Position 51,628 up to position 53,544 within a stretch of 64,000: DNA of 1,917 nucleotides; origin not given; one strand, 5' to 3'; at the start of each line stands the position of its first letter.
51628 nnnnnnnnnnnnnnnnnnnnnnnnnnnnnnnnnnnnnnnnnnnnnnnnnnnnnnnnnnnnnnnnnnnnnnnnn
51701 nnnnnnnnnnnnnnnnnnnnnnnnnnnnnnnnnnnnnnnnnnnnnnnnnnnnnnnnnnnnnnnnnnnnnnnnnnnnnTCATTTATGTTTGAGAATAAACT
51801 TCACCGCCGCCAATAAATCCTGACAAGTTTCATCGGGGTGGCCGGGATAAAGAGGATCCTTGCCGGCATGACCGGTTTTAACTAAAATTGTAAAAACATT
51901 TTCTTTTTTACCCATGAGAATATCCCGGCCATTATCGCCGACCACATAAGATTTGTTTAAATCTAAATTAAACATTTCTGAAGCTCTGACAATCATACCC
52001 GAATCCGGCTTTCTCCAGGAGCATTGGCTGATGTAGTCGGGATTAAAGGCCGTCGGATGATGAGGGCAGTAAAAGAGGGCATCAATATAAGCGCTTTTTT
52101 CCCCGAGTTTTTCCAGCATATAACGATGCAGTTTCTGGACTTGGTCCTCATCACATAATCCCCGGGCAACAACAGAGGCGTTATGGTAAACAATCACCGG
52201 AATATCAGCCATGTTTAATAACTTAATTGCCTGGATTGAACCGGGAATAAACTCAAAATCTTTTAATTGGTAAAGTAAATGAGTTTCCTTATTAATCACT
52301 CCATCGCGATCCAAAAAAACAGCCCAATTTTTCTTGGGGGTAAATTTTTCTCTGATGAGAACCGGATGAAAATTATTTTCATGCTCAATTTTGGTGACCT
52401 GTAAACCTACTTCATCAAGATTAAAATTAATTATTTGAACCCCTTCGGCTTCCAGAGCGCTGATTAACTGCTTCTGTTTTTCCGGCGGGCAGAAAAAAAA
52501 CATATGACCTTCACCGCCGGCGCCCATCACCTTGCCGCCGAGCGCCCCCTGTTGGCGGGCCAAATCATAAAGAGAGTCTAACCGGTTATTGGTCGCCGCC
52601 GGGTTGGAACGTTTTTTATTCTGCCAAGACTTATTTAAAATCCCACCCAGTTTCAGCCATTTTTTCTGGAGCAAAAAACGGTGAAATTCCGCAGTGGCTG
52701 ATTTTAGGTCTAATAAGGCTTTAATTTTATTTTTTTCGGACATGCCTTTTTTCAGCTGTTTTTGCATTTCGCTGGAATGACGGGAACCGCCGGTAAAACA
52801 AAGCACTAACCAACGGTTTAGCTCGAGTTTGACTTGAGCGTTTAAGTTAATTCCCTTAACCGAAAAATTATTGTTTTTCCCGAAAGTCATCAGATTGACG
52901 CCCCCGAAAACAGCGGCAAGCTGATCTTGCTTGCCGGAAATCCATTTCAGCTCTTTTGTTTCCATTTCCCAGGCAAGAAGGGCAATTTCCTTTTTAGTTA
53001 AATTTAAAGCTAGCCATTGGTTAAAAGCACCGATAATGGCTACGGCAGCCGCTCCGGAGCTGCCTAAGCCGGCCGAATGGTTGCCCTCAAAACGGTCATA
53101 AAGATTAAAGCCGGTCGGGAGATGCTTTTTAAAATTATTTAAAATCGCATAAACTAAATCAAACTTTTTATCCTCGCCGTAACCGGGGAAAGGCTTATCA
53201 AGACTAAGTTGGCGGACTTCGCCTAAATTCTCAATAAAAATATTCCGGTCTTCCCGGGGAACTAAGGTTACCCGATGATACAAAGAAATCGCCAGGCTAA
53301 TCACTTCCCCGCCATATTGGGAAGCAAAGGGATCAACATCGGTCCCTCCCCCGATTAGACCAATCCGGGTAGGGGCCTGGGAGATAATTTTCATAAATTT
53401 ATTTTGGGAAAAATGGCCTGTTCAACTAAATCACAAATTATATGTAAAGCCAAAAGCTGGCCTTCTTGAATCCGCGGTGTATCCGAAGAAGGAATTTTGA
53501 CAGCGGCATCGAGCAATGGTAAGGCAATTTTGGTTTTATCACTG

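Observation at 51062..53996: Complete GDP-D-glycero-alpha-D-manno-heptose pathway with an unusual HddA(GHMP kinase)-GmhB(phosphatase) fusion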

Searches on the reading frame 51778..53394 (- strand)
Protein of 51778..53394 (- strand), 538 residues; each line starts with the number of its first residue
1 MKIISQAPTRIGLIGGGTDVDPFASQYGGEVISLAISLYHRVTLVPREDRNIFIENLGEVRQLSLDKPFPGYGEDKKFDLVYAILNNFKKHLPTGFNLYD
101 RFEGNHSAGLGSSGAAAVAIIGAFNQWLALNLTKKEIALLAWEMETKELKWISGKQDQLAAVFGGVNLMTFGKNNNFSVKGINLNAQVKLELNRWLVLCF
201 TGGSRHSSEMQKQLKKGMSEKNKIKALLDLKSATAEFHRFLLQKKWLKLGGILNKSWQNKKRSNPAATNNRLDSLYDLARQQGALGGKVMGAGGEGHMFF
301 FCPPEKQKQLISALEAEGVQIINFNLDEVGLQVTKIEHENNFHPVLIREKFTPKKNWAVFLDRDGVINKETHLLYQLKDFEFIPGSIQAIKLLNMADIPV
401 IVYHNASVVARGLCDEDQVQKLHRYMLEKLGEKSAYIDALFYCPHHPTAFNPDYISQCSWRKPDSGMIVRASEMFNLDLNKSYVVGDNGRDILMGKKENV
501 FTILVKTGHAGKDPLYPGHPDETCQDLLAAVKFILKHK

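Call 3: search_protein_families(library=pfam, proteins=[window:51778-53394:-], max_evalue=0.01)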
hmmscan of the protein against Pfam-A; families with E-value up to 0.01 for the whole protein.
window:51778-53394:- (538 aa): 5 families
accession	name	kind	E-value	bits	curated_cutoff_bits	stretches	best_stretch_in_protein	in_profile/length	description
PF00288.32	GHMP_kinases_N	-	2.8e-14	53.5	22.3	1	80-165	2-87/87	GHMP kinases N terminal domain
PF13242.12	Hydrolase_like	-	2.3e-11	43.9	22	1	460-529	2-74/75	HAD-hyrolase-like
PF08544.19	GHMP_kinases_C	-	1.3e-06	29.1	21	1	241-318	5-83/85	GHMP kinases C terminal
PF13419.12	HAD_2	-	7.3e-05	23.4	23.8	1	459-505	132-178/178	Haloacid dehalogenase-like hydrolase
PF00702.32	Hydrolase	-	0.0025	18.7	26.4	0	356-497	70-189/191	haloacid dehalogenase-like hydrolase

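Call 4: search_protein_families(library=ncbifam, proteins=[window:51778-53394:-], max_evalue=0.01)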
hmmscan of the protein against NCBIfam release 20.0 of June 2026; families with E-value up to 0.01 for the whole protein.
window:51778-53394:- (538 aa): 27 families (the best 25 are shown)
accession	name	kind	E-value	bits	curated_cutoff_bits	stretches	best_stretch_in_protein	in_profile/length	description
NF049969.1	GlMnHpPKinHddA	equivalog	6.5e-68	229.6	600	1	3-333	3-335/338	D-glycero-D-manno-heptose 7-phosphate kinase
NF006506.0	PRK08942.1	equivalog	2e-41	141.5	178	1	357-536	4-179/182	D-glycero-beta-D-manno-heptose 1,7-bisphosphate 7-phosphatase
TIGR00213.1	GmhB_yaeD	subfamily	1.4e-31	109.6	149.6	1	357-509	2-154/176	D-glycero-beta-D-manno-heptose 1,7-bisphosphate 7-phosphatase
NF050049.1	HBPPhtaseGmhB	domain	4.9e-28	98.1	250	1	355-505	2-143/171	D-glycero-alpha-D-manno-heptose-1,7-bisphosphate 7-phosphatase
TIGR01656.1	Histidinol-ppas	subfamily_domain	7e-27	94.2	84.15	1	357-499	1-139/149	histidinol-phosphate phosphatase domain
NF009948.0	PRK13412.1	equivalog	2.2e-24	85.2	721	2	107-335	738-973/974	bifunctional fucokinase/fucose-1-phosphate guanylyltransferase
NF005264.0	PRK06769.1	equivalog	7.1e-22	78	217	1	358-515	6-145/175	HAD-IIIA family hydrolase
TIGR01662.1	HAD-SF-IIIA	subfamily_domain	1.1e-20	74.2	44.6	1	357-506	1-139/141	HAD-IIIA family hydrolase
NF003036.0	PRK03926.1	equivalog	1.1e-20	73.9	403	1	3-334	2-299/302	mevalonate kinase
TIGR00549.1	mevalon_kin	equivalog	1.6e-18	67.2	163.05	1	27-299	15-274/276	mevalonate kinase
NF003006.0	PRK03817.1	equivalog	3.2e-17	62.5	443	1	5-320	4-331/352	galactokinase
NF003937.0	PRK05446.1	equivalog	9.9e-12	44.5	443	1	357-505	4-148/355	bifunctional histidinol-phosphatase/imidazoleglycerol-phosphate dehydratase HisB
NF003472.0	PRK05101.1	equivalog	4e-10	39.2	499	1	4-166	22-183/382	galactokinase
NF003705.0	PRK05322.1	equivalog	6.5e-10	38.3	385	1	7-172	24-189/388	galactokinase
TIGR01261.1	hisB_Nterm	equivalog_domain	1.5e-09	37.6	140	1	358-504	3-145/161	histidinol-phosphatase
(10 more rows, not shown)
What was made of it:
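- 51778..52368 (-): GmhB domain of the fusion (aa 343-538 plus stop): HAD-IIIA heptose-1,7-bisphosphate 7-phosphatase, a clade-specific variant. GmhB PRK08942 141.5 bits, below its cut-off of 178 (call 4).
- On GmhB (HAD-IIIA heptose-1,7-bisphosphate 7-phosphatase): TIGR01662 74.2 bits (cut-off 44.6) and TIGR01656 94.2 bits (cut-off 84.15) (call 4). 141.5, 109.6 and 98.1 bits respectively (call 4).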

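Call 5: find_homologous_proteins(query=window:51778-53394:-, max_evalue=1e-10)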
Query window:51778-53394:- (538 aa): 213 proteins with E <= 1e-10 among 8000 candidates; the best 120 are listed.
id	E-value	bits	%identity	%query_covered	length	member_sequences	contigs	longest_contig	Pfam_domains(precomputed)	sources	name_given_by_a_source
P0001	0.0e+0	1240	100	100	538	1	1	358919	PF00288.33,PF13242.13,PF08544.19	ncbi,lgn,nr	ncbi:MAG: HAD-IIIA family hydrolase [Candidatus Beckwithbacteria bacterium]|nr:HAD-IIIA family hydro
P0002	0.0e+0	1032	83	100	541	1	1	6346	PF00288.33,PF13242.13,PF08544.19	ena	-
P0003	7.4e-258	875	70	100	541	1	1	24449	PF00702.33,PF00288.33,PF08645.18,PF13242.13,PF08544.19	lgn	-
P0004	3.3e-246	836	64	100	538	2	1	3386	PF13419.13,PF00288.33,PF08645.18,PF13242.13,PF08544.19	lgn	-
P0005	1.9e-243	827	65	100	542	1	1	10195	PF13419.13,PF00702.33,PF00288.33,PF13242.13,PF08544.19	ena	-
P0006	6.4e-238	809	63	100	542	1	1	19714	PF00702.33,PF00288.33,PF08645.18,PF13242.13,PF08544.19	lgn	-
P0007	7.0e-237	805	64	100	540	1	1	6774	PF00702.33,PF00288.33,PF13242.13,PF08544.19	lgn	-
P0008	4.9e-235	799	65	99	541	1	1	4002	PF13419.13,PF00702.33,PF00288.33,PF08645.18,PF13242.13,PF08544.19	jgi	jgi:D-glycero-alpha-D-manno-heptose-7-phosphate kinase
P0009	1.3e-230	785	64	99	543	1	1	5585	PF00702.33,PF00288.33,PF13242.13,PF08544.19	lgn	-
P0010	1.7e-227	774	63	100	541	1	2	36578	PF13419.13,PF00702.33,PF00288.33,PF08645.18,PF13242.13,PF08544.19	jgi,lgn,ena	jgi:D-glycero-alpha-D-manno-heptose-7-phosphate kinase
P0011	1.7e-166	573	50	100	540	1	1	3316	PF13419.13,PF00702.33,PF00288.33,PF13242.13,PF08544.19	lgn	-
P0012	1.2e-156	541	50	95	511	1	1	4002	PF00702.33,PF00288.33,PF13242.13,PF08544.19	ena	-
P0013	7.2e-117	409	57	62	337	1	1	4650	PF00288.33,PF08544.19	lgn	-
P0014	6.8e-115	403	56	62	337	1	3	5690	PF00288.33,PF08544.19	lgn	-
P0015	4.3e-114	400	54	62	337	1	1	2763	PF00288.33,PF08544.19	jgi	-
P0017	4.0e-112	394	54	63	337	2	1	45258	PF00288.33,PF08544.19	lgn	-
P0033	1.1e-96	343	50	62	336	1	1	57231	PF00288.33,PF08544.19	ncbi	-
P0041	1.6e-92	329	49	62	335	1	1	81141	PF00288.33,PF08544.19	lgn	-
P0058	1.6e-75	273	42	62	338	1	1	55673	PF00288.33,PF08544.19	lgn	-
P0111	3.3e-41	160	47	35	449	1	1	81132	PF00483.30,PF13419.13,PF00702.33,PF08645.18,PF13242.13,PF12804.14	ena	-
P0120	9.9e-39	151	43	35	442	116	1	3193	PF00483.30,PF13419.13,PF00702.33,PF08645.18,PF13242.13,PF12804.14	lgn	-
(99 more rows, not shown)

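Call 9: search_solved_structures(query=window:51778-53394:-, max_evalue=0.001, show_alignments=3)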
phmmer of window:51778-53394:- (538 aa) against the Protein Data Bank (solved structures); distinct sequences matched with E-value up to 0.001: 22.
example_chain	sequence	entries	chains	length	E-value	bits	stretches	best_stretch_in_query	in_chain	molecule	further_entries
4n3o_A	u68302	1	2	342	7.6e-54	186.4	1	3-332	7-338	Putative D-glycero-D-manno-heptose 7-phosphate kinase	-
3k85_A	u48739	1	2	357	4.1e-46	160.9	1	4-326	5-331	D-glycero-D-manno-heptose 1-phosphate kinase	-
4usm_A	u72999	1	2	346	3.4e-42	148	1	5-336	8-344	PUTATIVE SUGAR KINASE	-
4usk_A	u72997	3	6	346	2.3e-41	145.3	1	5-336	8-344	PUTATIVE SUGAR KINASE | SUGAR KINASE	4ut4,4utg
2gmw_A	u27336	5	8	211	9.8e-28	100.3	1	344-509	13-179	D,D-heptose 1,7-bisphosphate phosphatase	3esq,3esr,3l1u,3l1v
3l8e_A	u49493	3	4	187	3.5e-27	98.4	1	358-509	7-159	D,D-heptose 1,7-bisphosphate phosphatase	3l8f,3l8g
3l8h_A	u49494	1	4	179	1.9e-21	79.5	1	359-535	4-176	Putative haloacid dehalogenase-like hydrolase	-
2o2x_A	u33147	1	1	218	2.1e-21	79.3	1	354-532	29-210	hypothetical protein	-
4pnh_A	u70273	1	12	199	2.5e-19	72.5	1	353-524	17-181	D,D-heptose 1,7-bisphosphate phosphatase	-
9iip_A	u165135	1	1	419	9.5e-14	54.1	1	107-305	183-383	L-fucokinase/L-fucose-1-P guanylyltransferase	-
5yys_A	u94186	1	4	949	1.3e-12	50.3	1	107-304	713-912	L-fucokinase, L-fucose-1-P guanylyltransferase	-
9iit_A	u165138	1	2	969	1.4e-12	50.2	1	107-304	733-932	L-fucokinase/L-fucose-1-P guanylyltransferase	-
6mde_A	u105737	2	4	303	1.7e-11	46.7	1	76-167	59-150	Mevalonate kinase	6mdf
4hac_A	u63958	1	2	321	2e-11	46.4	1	76-167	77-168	Mevalonate kinase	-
1vis_A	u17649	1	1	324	4.4e-10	42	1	23-326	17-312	Mevalonate kinase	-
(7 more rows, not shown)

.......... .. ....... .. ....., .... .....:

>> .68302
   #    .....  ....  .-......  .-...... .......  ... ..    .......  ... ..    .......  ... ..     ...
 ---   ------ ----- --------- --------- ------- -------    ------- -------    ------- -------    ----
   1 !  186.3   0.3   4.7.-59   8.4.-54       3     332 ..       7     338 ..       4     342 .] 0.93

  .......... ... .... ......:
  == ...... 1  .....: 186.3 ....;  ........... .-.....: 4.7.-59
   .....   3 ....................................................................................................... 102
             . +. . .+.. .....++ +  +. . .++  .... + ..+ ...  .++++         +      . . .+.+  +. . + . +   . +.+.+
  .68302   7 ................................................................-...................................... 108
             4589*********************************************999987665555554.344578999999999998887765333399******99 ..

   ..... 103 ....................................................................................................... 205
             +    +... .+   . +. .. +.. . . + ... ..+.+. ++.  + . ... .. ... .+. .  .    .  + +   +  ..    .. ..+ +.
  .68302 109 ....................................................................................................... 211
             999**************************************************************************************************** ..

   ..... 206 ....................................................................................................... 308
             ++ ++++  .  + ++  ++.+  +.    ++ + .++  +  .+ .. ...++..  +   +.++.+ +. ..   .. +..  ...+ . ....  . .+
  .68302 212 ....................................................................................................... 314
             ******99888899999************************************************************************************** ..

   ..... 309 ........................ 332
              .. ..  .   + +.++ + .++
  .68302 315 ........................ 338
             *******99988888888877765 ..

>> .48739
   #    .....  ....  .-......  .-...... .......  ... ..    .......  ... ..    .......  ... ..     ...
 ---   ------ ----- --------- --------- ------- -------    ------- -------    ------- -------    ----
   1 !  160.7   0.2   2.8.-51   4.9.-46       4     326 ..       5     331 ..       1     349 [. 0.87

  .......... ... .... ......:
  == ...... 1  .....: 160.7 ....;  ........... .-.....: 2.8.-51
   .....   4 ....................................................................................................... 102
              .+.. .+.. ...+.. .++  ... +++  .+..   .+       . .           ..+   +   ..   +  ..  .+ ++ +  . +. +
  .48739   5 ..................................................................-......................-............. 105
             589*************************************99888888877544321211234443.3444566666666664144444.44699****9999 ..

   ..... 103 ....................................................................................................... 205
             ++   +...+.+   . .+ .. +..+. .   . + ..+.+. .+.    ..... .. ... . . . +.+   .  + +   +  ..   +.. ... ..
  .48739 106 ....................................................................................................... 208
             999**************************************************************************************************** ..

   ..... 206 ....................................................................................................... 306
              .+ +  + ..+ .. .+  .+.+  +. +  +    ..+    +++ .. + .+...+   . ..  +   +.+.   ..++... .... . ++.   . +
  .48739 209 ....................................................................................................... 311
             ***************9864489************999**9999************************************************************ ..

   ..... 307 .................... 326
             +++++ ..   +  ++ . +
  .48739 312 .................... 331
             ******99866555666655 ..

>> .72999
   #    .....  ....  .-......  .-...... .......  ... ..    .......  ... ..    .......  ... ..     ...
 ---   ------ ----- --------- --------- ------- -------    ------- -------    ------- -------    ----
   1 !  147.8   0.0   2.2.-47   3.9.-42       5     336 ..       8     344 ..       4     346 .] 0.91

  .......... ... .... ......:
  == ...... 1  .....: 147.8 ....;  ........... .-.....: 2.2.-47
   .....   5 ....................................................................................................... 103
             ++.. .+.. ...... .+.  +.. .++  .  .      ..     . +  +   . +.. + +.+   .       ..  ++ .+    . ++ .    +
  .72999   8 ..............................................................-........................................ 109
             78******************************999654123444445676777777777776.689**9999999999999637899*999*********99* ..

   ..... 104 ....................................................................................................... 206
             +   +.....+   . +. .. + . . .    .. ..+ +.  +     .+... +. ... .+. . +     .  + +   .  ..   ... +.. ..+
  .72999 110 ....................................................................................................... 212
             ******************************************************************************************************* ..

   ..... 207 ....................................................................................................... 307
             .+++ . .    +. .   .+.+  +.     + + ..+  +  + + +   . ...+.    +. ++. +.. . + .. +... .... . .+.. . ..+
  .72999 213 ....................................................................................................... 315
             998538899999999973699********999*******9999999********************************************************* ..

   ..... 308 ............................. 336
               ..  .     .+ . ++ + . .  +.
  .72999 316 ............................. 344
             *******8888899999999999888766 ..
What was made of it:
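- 51778..52368 (-): E. coli GmhB 2gmw 100 bits (call 9).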

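Call 11: find_encoding_contigs(protein=P0010, flank=8000, max_places=3)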
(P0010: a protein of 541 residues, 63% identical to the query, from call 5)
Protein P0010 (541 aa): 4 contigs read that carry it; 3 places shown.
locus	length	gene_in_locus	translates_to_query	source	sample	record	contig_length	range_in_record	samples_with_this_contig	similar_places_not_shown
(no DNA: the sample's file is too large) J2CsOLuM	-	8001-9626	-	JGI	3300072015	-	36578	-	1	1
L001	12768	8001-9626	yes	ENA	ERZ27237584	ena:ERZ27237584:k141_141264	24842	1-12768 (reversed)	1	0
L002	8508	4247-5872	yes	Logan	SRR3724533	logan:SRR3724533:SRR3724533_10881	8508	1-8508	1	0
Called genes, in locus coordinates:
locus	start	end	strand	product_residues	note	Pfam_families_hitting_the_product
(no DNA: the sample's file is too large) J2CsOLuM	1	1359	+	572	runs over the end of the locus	PF10131:PTPS_related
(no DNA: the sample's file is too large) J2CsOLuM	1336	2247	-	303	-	PF00535:Glycos_transf_2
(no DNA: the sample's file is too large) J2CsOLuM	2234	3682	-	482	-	PF01943:Polysacc_synt, PF13440:Polysacc_synt_3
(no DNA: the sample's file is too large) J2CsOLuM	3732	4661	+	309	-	PF13641:Glyco_tranf_2_3, PF00535:Glycos_transf_2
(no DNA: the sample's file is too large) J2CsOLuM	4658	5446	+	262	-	PF00535:Glycos_transf_2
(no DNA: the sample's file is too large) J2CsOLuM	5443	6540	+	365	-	PF15924:ALG11_N (faint), PF00534:Glycos_transf_1, PF13692:Glyco_trans_1_4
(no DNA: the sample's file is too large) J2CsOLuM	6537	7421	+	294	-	PF00535:Glycos_transf_2, PF13641:Glyco_tranf_2_3, PF13506:Glyco_transf_21 (weak)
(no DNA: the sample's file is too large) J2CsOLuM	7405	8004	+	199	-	PF13580:SIS_2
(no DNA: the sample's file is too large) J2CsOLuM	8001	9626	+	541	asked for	PF00288:GHMP_kinases_N, PF08544:GHMP_kinases_C (faint), PF00702:Hydrolase (weak), PF08645:PNK3P (weak), PF13419:HAD_2 (weak), PF13242:Hydrolase_like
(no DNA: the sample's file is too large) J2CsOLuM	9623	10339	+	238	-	PF00483:NTP_transferase, PF12804:NTP_transf_3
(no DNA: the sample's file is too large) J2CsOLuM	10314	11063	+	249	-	PF00535:Glycos_transf_2, PF13641:Glyco_tranf_2_3 (weak)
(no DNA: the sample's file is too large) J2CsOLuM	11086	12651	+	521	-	PF13231:PMT_2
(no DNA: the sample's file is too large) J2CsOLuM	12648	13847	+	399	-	-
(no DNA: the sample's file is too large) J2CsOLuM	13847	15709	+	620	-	-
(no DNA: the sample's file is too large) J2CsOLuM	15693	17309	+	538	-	PF13231:PMT_2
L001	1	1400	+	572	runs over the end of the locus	PF10131:PTPS_related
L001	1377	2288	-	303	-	PF00535:Glycos_transf_2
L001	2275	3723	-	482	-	PF01943:Polysacc_synt, PF13440:Polysacc_synt_3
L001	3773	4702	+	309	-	PF13641:Glyco_tranf_2_3, PF00535:Glycos_transf_2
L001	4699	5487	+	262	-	PF00535:Glycos_transf_2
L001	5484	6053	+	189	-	PF15924:ALG11_N (faint)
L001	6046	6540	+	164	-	PF00534:Glycos_transf_1, PF13692:Glyco_trans_1_4 (weak)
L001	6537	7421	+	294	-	PF00535:Glycos_transf_2, PF13641:Glyco_tranf_2_3, PF13506:Glyco_transf_21 (weak)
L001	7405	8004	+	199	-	PF13580:SIS_2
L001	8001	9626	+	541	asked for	PF00288:GHMP_kinases_N, PF08544:GHMP_kinases_C (faint), PF00702:Hydrolase (weak), PF08645:PNK3P (weak), PF13419:HAD_2 (weak), PF13242:Hydrolase_like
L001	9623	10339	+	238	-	PF00483:NTP_transferase, PF12804:NTP_transf_3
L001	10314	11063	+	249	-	PF00535:Glycos_transf_2, PF13641:Glyco_tranf_2_3 (weak)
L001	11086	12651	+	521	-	PF13231:PMT_2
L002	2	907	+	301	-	?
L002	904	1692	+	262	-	PF00535:Glycos_transf_2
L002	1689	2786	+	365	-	PF15924:ALG11_N (faint), PF00534:Glycos_transf_1, PF13692:Glyco_trans_1_4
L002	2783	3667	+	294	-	PF00535:Glycos_transf_2, PF13641:Glyco_tranf_2_3, PF13506:Glyco_transf_21 (weak)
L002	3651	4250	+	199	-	PF13580:SIS_2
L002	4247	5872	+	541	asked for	PF00288:GHMP_kinases_N, PF08544:GHMP_kinases_C (faint), PF00702:Hydrolase (weak), PF08645:PNK3P (weak), PF13419:HAD_2 (weak), PF13242:Hydrolase_like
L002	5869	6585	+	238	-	PF00483:NTP_transferase, PF12804:NTP_transf_3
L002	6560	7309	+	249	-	PF00535:Glycos_transf_2, PF13641:Glyco_tranf_2_3 (weak)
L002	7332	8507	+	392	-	?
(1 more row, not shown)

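Call 12: find_encoding_contigs(protein=P0003, flank=8000, max_places=2)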
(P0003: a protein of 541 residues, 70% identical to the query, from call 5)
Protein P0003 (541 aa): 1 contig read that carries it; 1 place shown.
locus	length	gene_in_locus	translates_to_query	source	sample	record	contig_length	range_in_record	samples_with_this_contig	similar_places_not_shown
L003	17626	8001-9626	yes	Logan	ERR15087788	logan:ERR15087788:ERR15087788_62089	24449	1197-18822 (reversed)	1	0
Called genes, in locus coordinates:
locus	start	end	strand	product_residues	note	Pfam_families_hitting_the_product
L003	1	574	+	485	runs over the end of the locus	PF13231:PMT_2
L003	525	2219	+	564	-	-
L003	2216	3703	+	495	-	PF01943:Polysacc_synt, PF03023:MurJ, PF13440:Polysacc_synt_3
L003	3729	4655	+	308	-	PF13641:Glyco_tranf_2_3, PF00535:Glycos_transf_2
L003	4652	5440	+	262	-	PF00535:Glycos_transf_2, PF10111:Glyco_tranf_2_2 (weak)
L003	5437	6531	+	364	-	PF00534:Glycos_transf_1, PF13692:Glyco_trans_1_4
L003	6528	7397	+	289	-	PF00535:Glycos_transf_2, PF10111:Glyco_tranf_2_2 (weak), PF13641:Glyco_tranf_2_3, PF13506:Glyco_transf_21 (weak)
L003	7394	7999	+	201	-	PF13580:SIS_2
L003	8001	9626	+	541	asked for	PF00288:GHMP_kinases_N, PF08544:GHMP_kinases_C, PF00702:Hydrolase (faint), PF08645:PNK3P (weak), PF13242:Hydrolase_like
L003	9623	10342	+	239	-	PF00483:NTP_transferase, PF12804:NTP_transf_3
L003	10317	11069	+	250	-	PF00535:Glycos_transf_2, PF13641:Glyco_tranf_2_3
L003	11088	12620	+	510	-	PF13231:PMT_2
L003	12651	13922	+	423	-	-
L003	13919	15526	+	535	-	PF02366:PMT, PF13231:PMT_2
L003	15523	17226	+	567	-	PF02366:PMT, PF13231:PMT_2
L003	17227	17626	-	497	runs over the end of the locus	-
